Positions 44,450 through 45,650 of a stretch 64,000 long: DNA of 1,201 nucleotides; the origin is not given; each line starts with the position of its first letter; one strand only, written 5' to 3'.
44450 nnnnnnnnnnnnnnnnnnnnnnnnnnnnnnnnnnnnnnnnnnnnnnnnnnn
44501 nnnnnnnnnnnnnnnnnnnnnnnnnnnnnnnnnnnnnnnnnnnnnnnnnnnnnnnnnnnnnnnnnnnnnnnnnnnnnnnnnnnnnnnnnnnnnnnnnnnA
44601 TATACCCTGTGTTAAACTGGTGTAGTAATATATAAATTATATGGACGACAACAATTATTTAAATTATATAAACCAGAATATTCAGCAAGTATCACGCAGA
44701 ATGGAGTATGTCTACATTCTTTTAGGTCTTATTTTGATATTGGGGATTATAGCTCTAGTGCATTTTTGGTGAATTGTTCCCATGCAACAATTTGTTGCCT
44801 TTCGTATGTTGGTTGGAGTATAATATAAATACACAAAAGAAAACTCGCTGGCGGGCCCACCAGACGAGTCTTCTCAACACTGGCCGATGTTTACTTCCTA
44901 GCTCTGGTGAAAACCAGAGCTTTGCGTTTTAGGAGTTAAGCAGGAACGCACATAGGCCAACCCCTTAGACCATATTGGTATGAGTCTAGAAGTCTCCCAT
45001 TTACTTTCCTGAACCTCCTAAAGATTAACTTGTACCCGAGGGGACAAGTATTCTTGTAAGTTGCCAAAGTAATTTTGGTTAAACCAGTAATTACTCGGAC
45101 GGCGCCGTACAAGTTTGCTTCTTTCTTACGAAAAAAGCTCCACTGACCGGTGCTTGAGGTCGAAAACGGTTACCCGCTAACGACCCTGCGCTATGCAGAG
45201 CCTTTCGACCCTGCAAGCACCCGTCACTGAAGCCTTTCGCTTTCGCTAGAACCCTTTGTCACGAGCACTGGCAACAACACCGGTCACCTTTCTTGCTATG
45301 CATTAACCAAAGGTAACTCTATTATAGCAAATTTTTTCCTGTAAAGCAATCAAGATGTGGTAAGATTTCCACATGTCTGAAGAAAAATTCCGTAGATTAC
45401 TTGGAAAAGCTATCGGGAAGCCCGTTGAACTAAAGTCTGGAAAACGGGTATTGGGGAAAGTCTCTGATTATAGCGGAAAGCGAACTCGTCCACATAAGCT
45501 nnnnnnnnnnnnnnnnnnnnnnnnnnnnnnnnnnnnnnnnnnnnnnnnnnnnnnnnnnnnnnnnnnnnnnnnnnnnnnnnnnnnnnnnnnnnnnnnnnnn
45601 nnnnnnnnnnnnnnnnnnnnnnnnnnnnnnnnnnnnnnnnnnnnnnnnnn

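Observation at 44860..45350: Promoter-to-terminator noncoding transcript (about 450 nt) with RNase P-like core motifs, immediately beside the IS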

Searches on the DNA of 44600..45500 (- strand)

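Call 4: search_rna_families(source=window, start=44600, end=45500, threshold=evalue, max_evalue=10, show_alignments=4)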
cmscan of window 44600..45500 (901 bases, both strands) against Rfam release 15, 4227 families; matches with E-value up to 10: 3.
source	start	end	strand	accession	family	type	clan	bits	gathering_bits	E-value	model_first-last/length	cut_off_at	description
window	45149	45221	+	RF02924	skipping-rope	Gene; sRNA;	-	17.6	36.7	0.42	1-80/80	no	skipping-rope RNA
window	45134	45235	-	RF03674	MIR5387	Gene; miRNA;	-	16.8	69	2.8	1-96/96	no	MIR5387 microRNA precursor family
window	45296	45341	-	RF01985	ZEB2_AS1_2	Gene; lncRNA;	-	12.1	70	5.6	1-61/61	no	ZEB2 antisense RNA 1 conserved region 2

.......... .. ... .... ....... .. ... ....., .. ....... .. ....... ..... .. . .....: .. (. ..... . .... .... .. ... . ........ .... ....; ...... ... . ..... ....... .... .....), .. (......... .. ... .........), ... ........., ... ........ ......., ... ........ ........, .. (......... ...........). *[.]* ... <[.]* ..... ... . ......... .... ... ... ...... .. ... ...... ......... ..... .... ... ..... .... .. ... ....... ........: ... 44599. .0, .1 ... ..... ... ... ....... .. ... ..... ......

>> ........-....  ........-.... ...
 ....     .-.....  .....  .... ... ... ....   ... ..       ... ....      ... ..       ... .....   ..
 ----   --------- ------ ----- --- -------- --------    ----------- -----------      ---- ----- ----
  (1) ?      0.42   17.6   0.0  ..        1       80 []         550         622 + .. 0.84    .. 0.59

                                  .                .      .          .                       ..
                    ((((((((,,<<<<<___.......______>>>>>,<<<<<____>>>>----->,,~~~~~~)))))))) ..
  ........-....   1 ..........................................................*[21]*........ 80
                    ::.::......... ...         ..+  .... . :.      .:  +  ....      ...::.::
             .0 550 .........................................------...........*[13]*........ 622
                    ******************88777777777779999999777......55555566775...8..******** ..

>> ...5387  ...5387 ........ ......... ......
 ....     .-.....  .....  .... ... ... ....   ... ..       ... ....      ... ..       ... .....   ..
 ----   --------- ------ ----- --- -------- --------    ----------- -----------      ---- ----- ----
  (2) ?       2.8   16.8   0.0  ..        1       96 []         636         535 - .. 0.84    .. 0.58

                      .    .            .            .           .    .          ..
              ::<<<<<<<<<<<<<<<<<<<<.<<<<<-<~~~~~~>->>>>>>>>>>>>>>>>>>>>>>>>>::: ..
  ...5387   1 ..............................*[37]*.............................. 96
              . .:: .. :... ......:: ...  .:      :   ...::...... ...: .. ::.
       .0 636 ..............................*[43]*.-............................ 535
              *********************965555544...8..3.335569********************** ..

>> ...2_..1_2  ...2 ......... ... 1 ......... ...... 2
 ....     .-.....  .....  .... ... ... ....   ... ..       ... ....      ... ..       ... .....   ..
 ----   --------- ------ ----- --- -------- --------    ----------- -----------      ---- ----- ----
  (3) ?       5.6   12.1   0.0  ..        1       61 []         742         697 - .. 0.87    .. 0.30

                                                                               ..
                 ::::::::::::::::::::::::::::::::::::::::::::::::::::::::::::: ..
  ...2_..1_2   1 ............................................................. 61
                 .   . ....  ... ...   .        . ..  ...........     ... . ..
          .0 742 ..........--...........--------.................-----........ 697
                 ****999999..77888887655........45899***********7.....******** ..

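Call 12: search_dna_similar(query=window:44840-45330:-, collection=plasmids, mode=distant)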
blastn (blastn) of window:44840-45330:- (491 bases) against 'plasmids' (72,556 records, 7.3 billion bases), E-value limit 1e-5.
No match.

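Call 13: search_dna_similar(query=window:44840-45330:-, collection=phages, mode=distant)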
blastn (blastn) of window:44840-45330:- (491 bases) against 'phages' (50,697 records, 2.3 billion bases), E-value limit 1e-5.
No match.
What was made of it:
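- Tried and rejected: No match (calls 12, 13).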

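Call 38: search_rna_families(source=window, start=44845, end=45320, threshold=evalue, max_evalue=10, show_alignments=0)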
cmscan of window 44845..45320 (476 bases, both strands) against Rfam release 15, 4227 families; matches with E-value up to 10: 7.
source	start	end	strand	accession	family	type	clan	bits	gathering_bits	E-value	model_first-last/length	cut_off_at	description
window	45149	45221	+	RF02924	skipping-rope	Gene; sRNA;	-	17.6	36.7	0.22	1-80/80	no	skipping-rope RNA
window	45134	45235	-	RF03674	MIR5387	Gene; miRNA;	-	16.8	69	1.5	1-96/96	no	MIR5387 microRNA precursor family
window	45065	45122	+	RF00626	Gurken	Cis-reg;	-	14.6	90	8.8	1-69/69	no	Gurken localisation signal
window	45135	45236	+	RF03674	MIR5387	Gene; miRNA;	-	13.8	69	9.3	1-96/96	no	MIR5387 microRNA precursor family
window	45147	45222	-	RF03089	cold-seep-1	Gene; sRNA;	-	13.5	125.8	6.6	1-152/152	no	cold-seep-1 RNA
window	45296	45320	-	RF01985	ZEB2_AS1_2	Gene; lncRNA;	-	12.2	70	2.9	32-61/61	5'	ZEB2 antisense RNA 1 conserved region 2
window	44845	44955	-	RF02141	HOXA11-AS1_5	Gene; lncRNA;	-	11.2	50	9.1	1-107/203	3'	HOXA11 antisense RNA 1 conserved region 5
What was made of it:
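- On tmRNA: There is no Rfam tmRNA hit (calls 4, 38).
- On IS-encoded guide or cofactor RNAs (bridge RNA, omega/HEARO RNA): There is no HEARO match (calls 4, 38).
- On Large ornate RNAs (OLE, ROOL, GOLLD, raiA): No hit at E <= 10 (calls 4, 38).
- On skipping-rope RNA (RF02924): 17.6 bits against 36.7, on the + strand only (calls 4, 38).
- Closest known: skipping-rope RNA motif. Different: The score is 17.6 bits against a 36.7-bit cut-off, E = 0.2-0.4, and the hit is on the opposite strand (calls 4, 38).
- There is no HEARO or other Rfam match (calls 4, 38). Rfam detects no rRNA, intron or ribozyme fragment (calls 4, 38).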

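Call 53: build_rna_model(alignment_id=A3, structure=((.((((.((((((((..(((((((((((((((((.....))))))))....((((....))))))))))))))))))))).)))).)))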
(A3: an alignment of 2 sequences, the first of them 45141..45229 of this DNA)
Model R1 built from alignment A3 (2 sequences, 89 columns); structure: as given.
model positions 89; base pairs 35; branch points 1; effective number of sequences 0.57; information 0.64 bits per position. Calibrated on 0.2 Mb of random sequence (short: E-values are rough).
structure used (alignment columns):
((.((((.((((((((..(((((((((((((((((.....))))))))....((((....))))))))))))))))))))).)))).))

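Call 54: build_rna_model(alignment_id=A4, structure=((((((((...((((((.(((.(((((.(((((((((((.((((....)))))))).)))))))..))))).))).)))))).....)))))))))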
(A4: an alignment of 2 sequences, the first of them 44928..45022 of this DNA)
Model R2 built from alignment A4 (2 sequences, 95 columns); structure: as given.
model positions 95; base pairs 37; branch points 0; effective number of sequences 0.56; information 0.603 bits per position. Calibrated on 0.2 Mb of random sequence (short: E-values are rough).
structure used (alignment columns):
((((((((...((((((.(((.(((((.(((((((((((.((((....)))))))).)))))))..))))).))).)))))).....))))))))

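Call 55: search_with_rna_model(model_id=R1, sources=[window, L001, L002, L003, L004, L005, L006, L007, L008, L009, L011, L012, L013, L014, L015, L016, L017, L018, L019, L020, L091, L092, L093, L094, L095, L096, L097, L098, L099, L100, L101, L102, L103, L104, L105, L106, L107, L108, L109, L110, L111, L112, L113, L114, L115, L116, L117, L118, L119, L120, L121, L122, L123, L124, L125, L126, L127, L128, L129, L130, L131, L132, L133, L134, L135, L136, L137, L138, L139, L140, L141, L142, L143, L144, L145, L146, L147, L148, L149, L150, L151, L152, L153, L154, L155, L156, L157, L158, L159, L160, L161, L162, L163, L164, L165, L166, L167, L168, L169, L170], max_evalue=10, show_alignments=3)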
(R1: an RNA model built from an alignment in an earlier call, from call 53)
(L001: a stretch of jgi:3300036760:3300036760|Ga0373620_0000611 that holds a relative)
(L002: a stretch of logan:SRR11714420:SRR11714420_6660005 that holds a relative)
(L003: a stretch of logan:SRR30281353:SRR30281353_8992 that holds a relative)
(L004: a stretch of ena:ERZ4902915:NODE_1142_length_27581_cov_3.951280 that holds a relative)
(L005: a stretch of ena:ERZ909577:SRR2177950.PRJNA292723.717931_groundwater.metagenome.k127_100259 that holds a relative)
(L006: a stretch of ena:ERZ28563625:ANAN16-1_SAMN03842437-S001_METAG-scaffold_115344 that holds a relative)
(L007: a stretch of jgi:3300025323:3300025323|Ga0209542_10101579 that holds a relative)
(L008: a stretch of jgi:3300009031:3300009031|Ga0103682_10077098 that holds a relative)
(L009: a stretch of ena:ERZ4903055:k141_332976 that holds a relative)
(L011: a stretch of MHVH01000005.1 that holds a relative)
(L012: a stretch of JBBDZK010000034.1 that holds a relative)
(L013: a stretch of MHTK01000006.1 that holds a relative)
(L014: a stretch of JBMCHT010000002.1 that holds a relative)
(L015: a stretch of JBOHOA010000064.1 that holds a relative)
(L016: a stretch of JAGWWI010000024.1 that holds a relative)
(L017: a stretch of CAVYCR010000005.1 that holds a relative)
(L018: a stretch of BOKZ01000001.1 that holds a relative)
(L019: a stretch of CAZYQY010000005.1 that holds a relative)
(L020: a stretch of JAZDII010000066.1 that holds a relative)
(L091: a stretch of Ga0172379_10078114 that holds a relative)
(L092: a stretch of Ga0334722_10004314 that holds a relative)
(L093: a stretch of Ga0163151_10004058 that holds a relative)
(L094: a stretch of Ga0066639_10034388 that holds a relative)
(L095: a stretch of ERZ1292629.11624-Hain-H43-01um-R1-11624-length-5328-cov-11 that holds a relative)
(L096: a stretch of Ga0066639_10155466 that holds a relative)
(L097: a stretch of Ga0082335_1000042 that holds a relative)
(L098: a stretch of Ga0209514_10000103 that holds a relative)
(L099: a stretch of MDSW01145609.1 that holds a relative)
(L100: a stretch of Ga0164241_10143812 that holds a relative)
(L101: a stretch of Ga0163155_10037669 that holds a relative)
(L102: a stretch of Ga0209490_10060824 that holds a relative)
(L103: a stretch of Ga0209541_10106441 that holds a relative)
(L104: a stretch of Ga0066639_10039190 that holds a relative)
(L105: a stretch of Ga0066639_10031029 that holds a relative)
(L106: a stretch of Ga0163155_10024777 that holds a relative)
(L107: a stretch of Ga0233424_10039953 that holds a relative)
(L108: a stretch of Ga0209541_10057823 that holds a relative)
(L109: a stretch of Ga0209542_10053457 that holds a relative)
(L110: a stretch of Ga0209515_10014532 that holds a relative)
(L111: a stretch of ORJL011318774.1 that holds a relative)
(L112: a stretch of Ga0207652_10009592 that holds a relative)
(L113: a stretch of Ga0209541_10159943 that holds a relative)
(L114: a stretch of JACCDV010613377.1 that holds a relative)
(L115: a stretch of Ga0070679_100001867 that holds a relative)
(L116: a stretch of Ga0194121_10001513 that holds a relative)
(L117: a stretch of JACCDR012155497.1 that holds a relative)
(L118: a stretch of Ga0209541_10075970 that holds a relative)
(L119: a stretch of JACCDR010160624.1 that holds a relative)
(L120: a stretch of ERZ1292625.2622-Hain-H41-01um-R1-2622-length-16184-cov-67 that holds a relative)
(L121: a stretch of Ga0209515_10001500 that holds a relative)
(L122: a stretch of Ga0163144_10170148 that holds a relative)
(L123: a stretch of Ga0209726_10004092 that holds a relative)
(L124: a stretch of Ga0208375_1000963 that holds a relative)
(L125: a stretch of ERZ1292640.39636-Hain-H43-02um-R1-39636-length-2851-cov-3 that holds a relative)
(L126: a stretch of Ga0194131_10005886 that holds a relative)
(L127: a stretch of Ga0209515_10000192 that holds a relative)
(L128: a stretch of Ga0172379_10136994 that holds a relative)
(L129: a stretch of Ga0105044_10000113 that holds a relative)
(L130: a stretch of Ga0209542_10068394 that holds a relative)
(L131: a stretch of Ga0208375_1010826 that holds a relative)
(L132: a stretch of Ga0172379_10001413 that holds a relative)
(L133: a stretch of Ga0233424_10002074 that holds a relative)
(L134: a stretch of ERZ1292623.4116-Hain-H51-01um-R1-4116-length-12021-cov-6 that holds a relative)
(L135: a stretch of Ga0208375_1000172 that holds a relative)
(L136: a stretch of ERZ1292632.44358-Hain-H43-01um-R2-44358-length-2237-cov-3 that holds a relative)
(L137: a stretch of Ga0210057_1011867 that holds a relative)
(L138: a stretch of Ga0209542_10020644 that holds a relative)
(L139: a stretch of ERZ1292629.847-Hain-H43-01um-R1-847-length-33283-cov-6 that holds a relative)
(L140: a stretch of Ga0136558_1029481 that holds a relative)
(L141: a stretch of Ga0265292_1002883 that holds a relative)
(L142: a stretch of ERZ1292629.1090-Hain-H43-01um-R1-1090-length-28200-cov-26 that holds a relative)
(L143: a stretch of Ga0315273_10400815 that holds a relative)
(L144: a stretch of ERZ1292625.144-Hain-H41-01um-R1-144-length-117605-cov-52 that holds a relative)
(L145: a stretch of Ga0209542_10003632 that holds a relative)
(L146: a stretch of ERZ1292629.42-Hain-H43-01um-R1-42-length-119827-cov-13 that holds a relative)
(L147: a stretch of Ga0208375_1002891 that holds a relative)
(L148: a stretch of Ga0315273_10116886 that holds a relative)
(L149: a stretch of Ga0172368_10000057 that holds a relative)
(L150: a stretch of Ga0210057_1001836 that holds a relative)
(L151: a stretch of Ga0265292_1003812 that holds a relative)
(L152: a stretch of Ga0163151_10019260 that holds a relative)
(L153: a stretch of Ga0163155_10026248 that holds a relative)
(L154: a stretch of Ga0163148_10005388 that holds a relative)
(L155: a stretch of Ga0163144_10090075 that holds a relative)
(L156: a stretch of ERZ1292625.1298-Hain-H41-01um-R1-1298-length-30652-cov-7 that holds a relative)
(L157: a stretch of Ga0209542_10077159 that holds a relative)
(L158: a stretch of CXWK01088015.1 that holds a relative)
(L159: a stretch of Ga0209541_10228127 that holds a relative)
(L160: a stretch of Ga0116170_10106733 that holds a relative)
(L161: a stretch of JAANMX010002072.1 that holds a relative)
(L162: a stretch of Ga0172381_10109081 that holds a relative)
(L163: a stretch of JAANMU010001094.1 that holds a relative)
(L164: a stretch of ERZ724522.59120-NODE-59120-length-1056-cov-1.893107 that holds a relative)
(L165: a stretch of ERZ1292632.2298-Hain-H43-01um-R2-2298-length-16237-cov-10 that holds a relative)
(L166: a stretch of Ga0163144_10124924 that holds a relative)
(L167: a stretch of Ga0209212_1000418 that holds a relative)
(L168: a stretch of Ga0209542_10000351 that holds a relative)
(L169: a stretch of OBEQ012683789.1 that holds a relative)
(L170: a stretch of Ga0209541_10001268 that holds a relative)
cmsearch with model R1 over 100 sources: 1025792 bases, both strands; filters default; matches with E-value up to 10: 2.
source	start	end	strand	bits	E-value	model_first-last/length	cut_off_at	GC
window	45141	45229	-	113.9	1.1e-23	1-89/89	no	0.6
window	45141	45229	+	29.1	0.0026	1-89/89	no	0.6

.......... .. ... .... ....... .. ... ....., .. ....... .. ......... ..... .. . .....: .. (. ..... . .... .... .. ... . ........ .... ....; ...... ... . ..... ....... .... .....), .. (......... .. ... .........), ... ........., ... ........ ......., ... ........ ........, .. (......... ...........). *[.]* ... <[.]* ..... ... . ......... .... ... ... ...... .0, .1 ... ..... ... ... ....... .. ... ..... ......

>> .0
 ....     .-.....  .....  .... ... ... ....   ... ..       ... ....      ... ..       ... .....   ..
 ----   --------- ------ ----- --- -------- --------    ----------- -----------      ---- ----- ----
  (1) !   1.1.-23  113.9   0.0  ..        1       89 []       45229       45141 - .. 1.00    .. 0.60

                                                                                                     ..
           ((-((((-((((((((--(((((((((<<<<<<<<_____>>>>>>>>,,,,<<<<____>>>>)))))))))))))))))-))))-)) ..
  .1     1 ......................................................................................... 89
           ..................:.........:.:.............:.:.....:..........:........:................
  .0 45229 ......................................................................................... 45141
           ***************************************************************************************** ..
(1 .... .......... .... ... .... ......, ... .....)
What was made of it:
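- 45141..45229 (-): Domain A: three-way junction (nt 86-174) with a GUAA tetraloop. Model R1 scores 114 bits on this strand and 29 bits on the reverse strand (call 55).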
